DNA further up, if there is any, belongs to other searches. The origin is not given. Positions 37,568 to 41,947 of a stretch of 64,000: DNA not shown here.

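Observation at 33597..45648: Three adjacent giant secreted hydrolases and a distant giant adhesin carry the same ~580-aa C-terminal cassette: a tag-defined exoprotein family with no visible partner machinery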

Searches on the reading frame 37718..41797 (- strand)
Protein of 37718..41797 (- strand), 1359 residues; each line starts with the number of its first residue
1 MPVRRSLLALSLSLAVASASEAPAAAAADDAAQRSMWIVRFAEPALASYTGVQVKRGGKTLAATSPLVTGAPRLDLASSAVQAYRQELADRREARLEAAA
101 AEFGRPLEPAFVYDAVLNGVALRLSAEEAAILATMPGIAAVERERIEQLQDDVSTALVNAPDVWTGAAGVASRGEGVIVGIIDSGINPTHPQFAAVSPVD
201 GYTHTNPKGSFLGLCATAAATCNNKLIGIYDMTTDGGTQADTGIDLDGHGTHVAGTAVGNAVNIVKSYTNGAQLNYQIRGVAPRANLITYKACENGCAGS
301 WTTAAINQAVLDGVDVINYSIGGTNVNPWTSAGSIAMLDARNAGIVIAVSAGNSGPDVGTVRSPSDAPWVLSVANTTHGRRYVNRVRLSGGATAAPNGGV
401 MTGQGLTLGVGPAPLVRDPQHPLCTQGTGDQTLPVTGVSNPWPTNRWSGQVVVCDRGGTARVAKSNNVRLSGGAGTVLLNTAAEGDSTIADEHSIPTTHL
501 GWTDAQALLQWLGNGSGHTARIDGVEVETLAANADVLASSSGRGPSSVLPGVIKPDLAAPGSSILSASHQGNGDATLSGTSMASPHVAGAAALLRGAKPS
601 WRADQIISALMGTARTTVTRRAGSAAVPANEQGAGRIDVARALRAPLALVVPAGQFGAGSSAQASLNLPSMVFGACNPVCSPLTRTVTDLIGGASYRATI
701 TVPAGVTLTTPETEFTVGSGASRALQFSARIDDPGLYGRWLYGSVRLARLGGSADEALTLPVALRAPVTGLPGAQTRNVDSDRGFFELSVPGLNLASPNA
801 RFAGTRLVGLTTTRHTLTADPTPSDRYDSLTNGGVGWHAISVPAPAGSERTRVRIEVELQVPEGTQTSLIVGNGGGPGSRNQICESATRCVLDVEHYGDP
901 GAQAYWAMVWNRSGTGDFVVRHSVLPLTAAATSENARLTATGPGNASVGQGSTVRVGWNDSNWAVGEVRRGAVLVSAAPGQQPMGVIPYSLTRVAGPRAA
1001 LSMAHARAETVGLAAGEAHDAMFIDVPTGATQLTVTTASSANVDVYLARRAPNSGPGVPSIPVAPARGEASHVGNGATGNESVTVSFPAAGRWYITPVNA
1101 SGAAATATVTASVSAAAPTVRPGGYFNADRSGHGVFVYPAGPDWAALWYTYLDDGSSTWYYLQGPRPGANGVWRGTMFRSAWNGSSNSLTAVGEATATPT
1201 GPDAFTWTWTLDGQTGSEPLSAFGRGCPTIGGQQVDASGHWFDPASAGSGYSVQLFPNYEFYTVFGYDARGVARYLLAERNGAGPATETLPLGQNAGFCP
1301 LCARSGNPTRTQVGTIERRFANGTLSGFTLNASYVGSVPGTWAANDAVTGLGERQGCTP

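Call 7: search_protein_families(library=pfam, proteins=[window:37718-41797:-], max_evalue=0.01)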
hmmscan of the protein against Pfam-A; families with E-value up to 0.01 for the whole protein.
window:37718-41797:- (1359 aa): 4 families
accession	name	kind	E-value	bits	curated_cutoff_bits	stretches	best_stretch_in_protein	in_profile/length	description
PF00082.27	Peptidase_S8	-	3e-47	161.7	21.8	1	174-635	1-288/288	Subtilase family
PF02225.27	PA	-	3.5e-09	37.1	23.9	1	432-508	23-95/95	PA domain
PF05922.21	Inhibitor_I9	-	0.00028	22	21.2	1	112-149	44-81/82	Peptidase inhibitor I9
PF04151.21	PPC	-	0.0005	21.3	25.9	1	1023-1095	6-66/70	Bacterial pre-peptidase C-terminal domain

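Call 8: search_protein_families(library=ncbifam, proteins=[window:37718-41797:-], max_evalue=0.01)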
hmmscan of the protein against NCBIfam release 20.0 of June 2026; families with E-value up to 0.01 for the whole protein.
window:37718-41797:- (1359 aa): 7 families
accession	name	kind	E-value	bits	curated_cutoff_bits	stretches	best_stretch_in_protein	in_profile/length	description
NF040553.1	SGO_0316_fam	subfamily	7.4e-26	90.2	1400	1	173-642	284-762/1486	SGO_0316/SGO_0317 family LPXTG-anchored serine peptidase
TIGR03921.1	T7SS_mycosin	equivalog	2.2e-22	79.7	278.75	2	555-654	198-293/353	type VII secretion-associated serine protease mycosin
NF040809.1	germ_prot_CspBA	exception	2e-13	48.9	1250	1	527-639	408-518/1099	bifunctional germination protease/germinant receptor pseudoprotease CspBA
NF033595.1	denti_PrtP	equivalog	3e-09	36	300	1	557-652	414-511/606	dentilisin complex serine proteinase subunit PrtP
NF051851.1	AtpSerPepEprS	equivalog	2.2e-08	32.6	1700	1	557-650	281-370/988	autotransporter serine peptidase EprS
NF040808.2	CspC_non_triad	exception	0.00028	19.4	675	0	527-594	433-497/556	bile acid germinant receptor pseudoprotease CspC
TIGR03895.1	protease_PatA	subfamily_domain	0.0077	15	421.05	0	558-622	141-208/606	PatA/PatG family cyanobactin maturation protease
